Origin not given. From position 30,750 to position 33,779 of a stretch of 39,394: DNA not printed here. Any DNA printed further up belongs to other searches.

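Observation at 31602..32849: A 416-residue tandem 25-mer coiled-coil rod inserted between the PAS sensor and the DHp domain of a soluble histidine kinase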

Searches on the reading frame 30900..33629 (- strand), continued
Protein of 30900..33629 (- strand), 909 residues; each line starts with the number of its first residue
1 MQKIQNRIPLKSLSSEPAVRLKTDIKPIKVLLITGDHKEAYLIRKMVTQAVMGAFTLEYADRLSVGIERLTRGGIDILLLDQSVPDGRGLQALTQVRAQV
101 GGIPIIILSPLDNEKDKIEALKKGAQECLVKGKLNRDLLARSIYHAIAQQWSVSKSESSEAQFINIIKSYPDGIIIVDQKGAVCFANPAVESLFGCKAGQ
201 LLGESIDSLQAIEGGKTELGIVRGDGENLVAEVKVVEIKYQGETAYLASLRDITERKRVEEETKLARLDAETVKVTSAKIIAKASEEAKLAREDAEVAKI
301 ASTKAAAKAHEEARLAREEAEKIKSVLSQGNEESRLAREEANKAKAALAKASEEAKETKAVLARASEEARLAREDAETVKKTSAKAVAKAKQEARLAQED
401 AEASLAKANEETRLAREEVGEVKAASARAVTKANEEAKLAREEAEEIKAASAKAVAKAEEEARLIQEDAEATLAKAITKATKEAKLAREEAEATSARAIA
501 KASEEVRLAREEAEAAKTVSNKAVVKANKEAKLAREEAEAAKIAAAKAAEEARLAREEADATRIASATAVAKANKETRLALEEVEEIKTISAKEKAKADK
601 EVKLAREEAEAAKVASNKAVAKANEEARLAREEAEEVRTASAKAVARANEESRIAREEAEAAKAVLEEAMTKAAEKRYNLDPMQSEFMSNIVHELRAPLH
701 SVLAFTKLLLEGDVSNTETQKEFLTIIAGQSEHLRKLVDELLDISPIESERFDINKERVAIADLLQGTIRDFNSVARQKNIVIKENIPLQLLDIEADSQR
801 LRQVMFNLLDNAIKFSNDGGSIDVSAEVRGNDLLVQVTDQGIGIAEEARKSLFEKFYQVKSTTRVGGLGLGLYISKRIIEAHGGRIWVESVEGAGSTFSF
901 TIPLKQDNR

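Call 33: predict_structure(alignment_id=A1)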
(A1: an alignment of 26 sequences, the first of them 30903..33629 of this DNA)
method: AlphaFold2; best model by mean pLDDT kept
length: 909 residues; sequences in the alignment: 26
mean_pLDDT: 60.5   pTM: 0.29
mean pLDDT of the five models: 60.5, 60.1, 57.0, 56.3, 55.7
residues with pLDDT >= 90: 45; 70-90: 218; 50-70: 343; < 50: 303
segments of 3 or more residues with pLDDT < 50: 1-25, 151-172, 191-213, 324-369, 371-376, 378-380, 476-503, 505-510, 515-518, 520-524, 526-528, 530-532, 544-549, 552-554, 566-579, 668-698, 731-751, 907-909
pLDDT, mean of each block of 10 residues (from residue 1): 35 32 58 87 80 78 85 85 76 72 84 79 83 82 79 37 44 54 52 44 44 53 58 59 57 71 71 64 63 64 61 58 43 37 44 43 46 48 51 54 51 51 54 57 59 57 57 52 47 45 46 47 48 49 49 49 48 48 49 51 55 58 60 58 57 58 52 39 39 46 52 58 57 48 42 73 89 80 88 85 89 83 91 91 80 70 57 82 88 88 67
secondary structure, 60 per line:
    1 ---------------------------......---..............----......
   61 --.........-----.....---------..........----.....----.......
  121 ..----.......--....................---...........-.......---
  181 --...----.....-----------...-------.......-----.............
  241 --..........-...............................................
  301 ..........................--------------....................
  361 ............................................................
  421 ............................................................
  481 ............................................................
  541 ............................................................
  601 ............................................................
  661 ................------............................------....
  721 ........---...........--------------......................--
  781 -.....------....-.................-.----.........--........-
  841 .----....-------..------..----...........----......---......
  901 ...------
elements in order (helices of 4 or more, strands of 3 or more residues): E28-33 H37-50 E55-60 H63-71 E77-81 H91-100 E105-109 H114-122 E127-130 H136-155 H159-169 E174-177 E183-185 H190-194 E216-222 E228-240 E243-252 H254-326 H341-676 H683-710 H717-728 H732-742 E757-760 H761-778 E782-786 E793-796 H798-814 E821-829 E832-839 H846-849 H871-881 E886-891 E895-903

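Call 35: search_protein_families(library=ncbifam, proteins=[window:30900-33629:-, P0036], max_evalue=0.01)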
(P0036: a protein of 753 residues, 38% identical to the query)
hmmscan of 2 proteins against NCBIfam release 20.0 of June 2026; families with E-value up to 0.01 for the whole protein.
window:30900-33629:- (909 aa): 109 families (the best 25 are shown)
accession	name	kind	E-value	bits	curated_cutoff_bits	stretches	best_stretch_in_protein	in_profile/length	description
NF046044.1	PnpS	equivalog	1.2e-66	225.3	400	2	526-903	14-390/390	two-component system histidine kinase PnpS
NF033092.0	HK_WalK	equivalog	2.9e-61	207.8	725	2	637-904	329-594/594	cell wall metabolism sensor histidine kinase WalK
TIGR02966.1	phoR_proteo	equivalog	1.5e-58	198.4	334.2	2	669-902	99-333/333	phosphate regulon sensor histidine kinase PhoR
TIGR02956.1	TMAO_torS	equivalog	7.2e-52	176.6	676.5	1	597-906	389-684/967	TMAO reductase system sensor histidine kinase/response regulator TorS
NF047874.1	MASE3_PAS_HK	subfamily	7.1e-51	173.8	560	2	531-906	244-627/655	MASE3 domain-containing sensor histidine kinase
NF006800.0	PRK09303.1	equivalog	5.7e-50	170.3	342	1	660-906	124-379/383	histidine kinase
NF038297.2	hybrid_HK_HrmK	equivalog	1.9e-49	168.8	725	1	506-908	58-461/607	hybrid histidine kinase/response regulator HrmK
NF008468.0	PRK11360.1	equivalog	3.1e-46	158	646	2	686-907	398-611/616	two-component system sensor histidine kinase AtoS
NF047465.1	hybrid_HK_LvrA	exception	9.8e-45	152.8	1200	1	633-905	163-423/819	hybrid histidine kinase/response regulator LvrA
NF041735.1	hist_kin_RppB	equivalog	7.2e-44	150.3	400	1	684-903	216-438/438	two-component system sensor histidine kinase RppB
NF041947.1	LuxQ_Vibrio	equivalog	1.1e-43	149.3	1200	1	675-907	463-699/843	quorum-sensing autoinducer 2 sensor kinase/phosphatase LuxQ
NF008318.0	PRK11107.1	equivalog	2.8e-43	148.2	890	1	682-907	291-521/920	two-component sensor histidine kinase BarA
NF011874.0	PRK15347.1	equivalog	6e-42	143.7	852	1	667-906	385-616/921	two component system sensor kinase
NF041880.1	EPS_EpsF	equivalog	2.9e-41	141.5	900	1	609-903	202-492/492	response regulator EpsF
NF008312.0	PRK11100.1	equivalog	6.8e-41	140.6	356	1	669-904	245-474/477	two-component system sensor histidine kinase CreC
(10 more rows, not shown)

P0036 (753 aa): 60 families (the best 25 are shown)
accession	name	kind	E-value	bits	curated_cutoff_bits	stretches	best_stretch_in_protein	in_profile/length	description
NF046044.1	PnpS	equivalog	5.3e-45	154.1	400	2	355-747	7-390/390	two-component system histidine kinase PnpS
NF006800.0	PRK09303.1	equivalog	3e-44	151.5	342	1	532-750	155-379/383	histidine kinase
NF033092.0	HK_WalK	equivalog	2.2e-43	148.8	725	1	523-748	367-594/594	cell wall metabolism sensor histidine kinase WalK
TIGR02966.1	phoR_proteo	equivalog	1.1e-41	143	334.2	1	531-746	117-333/333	phosphate regulon sensor histidine kinase PhoR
TIGR02956.1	TMAO_torS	equivalog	3.4e-38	131.4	676.5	1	466-749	407-683/967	TMAO reductase system sensor histidine kinase/response regulator TorS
NF008468.0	PRK11360.1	equivalog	5.4e-37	127.4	646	1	531-751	399-611/616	two-component system sensor histidine kinase AtoS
NF007688.0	PRK10364.1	equivalog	1.6e-36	126.1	479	1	533-751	245-454/460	two-component system sensor histidine kinase ZraS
NF033091.0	HK_VanS_ACDEFG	equivalog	1.9e-34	119.1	400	1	490-747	44-293/293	vancomycin resistance histidine kinase VanS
NF033093.1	HK_VicK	exception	3.8e-32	111.5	680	1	526-748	207-435/448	cell wall metabolism sensor histidine kinase VicK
NF007793.0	PRK10490.1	equivalog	4.1e-32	111.1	1123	1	520-749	656-883/895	two-component system sensor histidine kinase KdpD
NF047874.1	MASE3_PAS_HK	subfamily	1.4e-31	110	560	1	363-750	253-627/655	MASE3 domain-containing sensor histidine kinase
NF008312.0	PRK11100.1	equivalog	3.1e-31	108.7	356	1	531-748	259-474/477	two-component system sensor histidine kinase CreC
NF038297.2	hybrid_HK_HrmK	equivalog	1.5e-30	106.5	725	1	363-751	82-460/607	hybrid histidine kinase/response regulator HrmK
NF011874.0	PRK15347.1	equivalog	2.2e-30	105.4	852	1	530-750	400-616/921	two component system sensor kinase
NF008543.0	PRK11466.1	equivalog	2.2e-30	105.2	982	1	514-749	431-663/914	TMAO reductase system sensor histidine kinase/response regulator TorS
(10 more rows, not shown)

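Call 36: find_encoding_contigs(protein=P0035, flank=8000, max_places=2)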
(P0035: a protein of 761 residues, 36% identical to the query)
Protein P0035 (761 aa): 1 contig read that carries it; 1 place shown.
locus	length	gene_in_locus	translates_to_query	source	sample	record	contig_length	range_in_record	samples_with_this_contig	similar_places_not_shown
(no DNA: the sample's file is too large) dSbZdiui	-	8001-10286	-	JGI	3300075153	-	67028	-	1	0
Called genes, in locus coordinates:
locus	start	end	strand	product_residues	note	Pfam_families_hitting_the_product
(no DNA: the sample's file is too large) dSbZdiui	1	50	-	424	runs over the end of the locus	PF02754:CCG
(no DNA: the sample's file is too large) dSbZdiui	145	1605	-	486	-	PF01565:FAD_binding_4, PF02913:FAD-oxidase_C (weak)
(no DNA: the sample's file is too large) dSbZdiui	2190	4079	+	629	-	PF00724:Oxidored_FMN, PF00890:FAD_binding_2, PF01134:GIDA (weak), PF01266:DAO (weak), PF03486:HI0933_like, PF07992:Pyr_redox_2, PF12831:FAD_oxidored, PF13450:NAD_binding_8, +7 more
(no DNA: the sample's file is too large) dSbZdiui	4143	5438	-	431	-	PF00144:Beta-lactamase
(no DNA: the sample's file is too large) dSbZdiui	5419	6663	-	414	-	PF02515:CoA_transf_3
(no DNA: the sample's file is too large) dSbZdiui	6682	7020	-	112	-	PF14114:DUF4286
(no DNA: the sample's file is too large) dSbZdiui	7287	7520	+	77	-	PF12728:HTH_17 (weak), PF13411:MerR_1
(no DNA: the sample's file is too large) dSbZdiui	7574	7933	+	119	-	PF07963:N_methyl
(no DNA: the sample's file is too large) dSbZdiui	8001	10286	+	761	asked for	PF00512:HisKA, PF02518:HATPase_c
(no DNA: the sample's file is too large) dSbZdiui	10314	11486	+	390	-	PF00072:Response_reg, PF13614:AAA_31 (faint)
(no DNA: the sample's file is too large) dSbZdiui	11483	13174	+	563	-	PF05157:MshEN, PF00437:T2SSE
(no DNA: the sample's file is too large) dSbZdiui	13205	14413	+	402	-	PF00482:T2SSF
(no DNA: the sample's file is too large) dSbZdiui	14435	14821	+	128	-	-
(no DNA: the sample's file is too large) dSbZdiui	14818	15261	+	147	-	PF07963:N_methyl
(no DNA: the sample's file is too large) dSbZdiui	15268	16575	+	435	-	-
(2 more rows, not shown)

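Call 37: find_encoding_contigs(protein=P0029, flank=8000, max_places=2)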
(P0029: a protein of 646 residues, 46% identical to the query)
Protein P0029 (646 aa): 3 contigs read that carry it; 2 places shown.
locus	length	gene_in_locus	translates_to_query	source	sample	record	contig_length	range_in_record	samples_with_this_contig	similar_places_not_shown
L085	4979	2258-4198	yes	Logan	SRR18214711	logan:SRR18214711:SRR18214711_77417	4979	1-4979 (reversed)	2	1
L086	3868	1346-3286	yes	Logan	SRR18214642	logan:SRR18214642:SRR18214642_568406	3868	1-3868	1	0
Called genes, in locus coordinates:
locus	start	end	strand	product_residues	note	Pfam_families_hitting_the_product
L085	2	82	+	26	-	?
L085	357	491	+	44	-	-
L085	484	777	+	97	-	PF07689:KaiB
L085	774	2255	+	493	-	PF00437:T2SSE (faint), PF13481:AAA_25, PF06745:ATPase, PF23442:DUF7125, PF00154:RecA_N (weak), PF06745:ATPase, PF13481:AAA_25, PF23442:DUF7125, +18 more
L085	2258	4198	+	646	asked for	PF00072:Response_reg, PF08448:PAS_4 (faint), PF00989:PAS (weak), PF13426:PAS_9 (faint), PF00512:HisKA, PF02518:HATPase_c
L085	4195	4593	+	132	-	PF00072:Response_reg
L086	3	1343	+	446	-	?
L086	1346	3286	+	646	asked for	PF00072:Response_reg, PF08448:PAS_4 (faint), PF00989:PAS (weak), PF13426:PAS_9 (faint), PF00512:HisKA, PF02518:HATPase_c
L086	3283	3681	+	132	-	PF00072:Response_reg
